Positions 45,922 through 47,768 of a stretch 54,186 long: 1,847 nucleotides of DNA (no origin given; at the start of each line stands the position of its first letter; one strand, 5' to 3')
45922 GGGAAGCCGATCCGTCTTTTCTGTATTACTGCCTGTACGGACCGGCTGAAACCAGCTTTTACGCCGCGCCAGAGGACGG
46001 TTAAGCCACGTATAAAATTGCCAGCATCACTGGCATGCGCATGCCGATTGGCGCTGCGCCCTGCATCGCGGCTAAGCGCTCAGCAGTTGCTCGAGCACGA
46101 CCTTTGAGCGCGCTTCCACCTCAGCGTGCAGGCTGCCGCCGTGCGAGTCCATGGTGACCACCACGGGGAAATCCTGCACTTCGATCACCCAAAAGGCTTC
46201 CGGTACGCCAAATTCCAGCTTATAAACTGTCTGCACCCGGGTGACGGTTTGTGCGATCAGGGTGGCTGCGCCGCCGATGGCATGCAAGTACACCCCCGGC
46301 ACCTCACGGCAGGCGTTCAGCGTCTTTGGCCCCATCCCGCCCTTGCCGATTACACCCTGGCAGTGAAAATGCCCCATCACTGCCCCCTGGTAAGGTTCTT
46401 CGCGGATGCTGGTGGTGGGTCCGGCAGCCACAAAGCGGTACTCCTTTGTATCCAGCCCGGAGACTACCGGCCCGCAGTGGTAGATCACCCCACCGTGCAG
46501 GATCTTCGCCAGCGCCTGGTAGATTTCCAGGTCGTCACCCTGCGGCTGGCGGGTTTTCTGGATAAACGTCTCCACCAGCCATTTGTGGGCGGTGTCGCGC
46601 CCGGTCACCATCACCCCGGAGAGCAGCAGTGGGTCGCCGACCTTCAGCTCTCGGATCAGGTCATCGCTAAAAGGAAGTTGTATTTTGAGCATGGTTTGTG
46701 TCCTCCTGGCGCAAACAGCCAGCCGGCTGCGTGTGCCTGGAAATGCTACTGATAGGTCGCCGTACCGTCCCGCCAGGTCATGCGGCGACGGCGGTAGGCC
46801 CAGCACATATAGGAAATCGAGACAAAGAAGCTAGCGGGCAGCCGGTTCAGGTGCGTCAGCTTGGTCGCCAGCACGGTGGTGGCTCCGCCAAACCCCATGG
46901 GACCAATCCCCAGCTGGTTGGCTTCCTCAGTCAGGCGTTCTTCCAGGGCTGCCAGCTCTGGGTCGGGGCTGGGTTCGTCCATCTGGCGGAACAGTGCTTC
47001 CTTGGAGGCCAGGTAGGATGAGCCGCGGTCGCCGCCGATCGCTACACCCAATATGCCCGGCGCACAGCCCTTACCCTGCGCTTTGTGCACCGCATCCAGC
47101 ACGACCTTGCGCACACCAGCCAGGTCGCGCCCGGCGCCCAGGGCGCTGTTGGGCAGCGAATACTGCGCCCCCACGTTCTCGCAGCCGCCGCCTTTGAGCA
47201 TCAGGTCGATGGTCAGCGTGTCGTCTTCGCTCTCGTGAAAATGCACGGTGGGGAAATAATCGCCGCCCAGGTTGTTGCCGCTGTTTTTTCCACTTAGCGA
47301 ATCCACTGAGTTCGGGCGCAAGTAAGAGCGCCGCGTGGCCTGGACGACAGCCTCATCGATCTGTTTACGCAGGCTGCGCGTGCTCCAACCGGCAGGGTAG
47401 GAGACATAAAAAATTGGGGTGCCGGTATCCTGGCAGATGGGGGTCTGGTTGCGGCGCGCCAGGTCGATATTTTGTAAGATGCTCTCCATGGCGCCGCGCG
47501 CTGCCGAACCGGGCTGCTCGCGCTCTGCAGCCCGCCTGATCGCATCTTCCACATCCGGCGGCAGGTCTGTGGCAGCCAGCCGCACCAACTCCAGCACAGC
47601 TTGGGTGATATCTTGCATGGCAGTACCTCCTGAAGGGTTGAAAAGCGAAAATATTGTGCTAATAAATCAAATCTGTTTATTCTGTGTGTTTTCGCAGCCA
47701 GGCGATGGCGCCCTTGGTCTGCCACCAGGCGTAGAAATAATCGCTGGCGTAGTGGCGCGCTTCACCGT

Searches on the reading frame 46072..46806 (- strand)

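Call 36: search_protein_families(library=pfam, proteins=[window:46072-46806:-], max_evalue=0.001)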
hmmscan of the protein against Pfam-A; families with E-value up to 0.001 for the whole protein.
window:46072-46806:- (244 aa): 1 family
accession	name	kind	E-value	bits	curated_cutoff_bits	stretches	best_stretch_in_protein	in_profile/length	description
PF05683.17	Fumerase_C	-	9.9e-48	162.6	22.2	1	39-229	28-204/205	Fumarase C-terminus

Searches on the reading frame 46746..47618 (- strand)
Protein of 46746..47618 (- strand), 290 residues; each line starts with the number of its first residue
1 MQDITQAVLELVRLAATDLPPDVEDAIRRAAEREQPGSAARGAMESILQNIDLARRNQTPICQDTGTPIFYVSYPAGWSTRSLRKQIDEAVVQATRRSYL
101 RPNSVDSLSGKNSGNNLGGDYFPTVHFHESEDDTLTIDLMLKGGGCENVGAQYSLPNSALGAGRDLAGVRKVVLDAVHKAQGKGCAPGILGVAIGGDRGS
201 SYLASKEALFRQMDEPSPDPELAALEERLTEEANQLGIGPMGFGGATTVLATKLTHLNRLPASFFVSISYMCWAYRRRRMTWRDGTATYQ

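Call 36: search_protein_families(library=pfam, proteins=[window:46746-47618:-], max_evalue=0.001)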
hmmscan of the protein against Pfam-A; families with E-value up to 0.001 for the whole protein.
window:46746-47618:- (290 aa): 1 family
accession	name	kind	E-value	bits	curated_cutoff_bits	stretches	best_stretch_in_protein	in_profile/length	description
PF05681.19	Fumerase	-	7.6e-78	262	25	1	6-280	2-269/270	Fumarate hydratase (Fumerase)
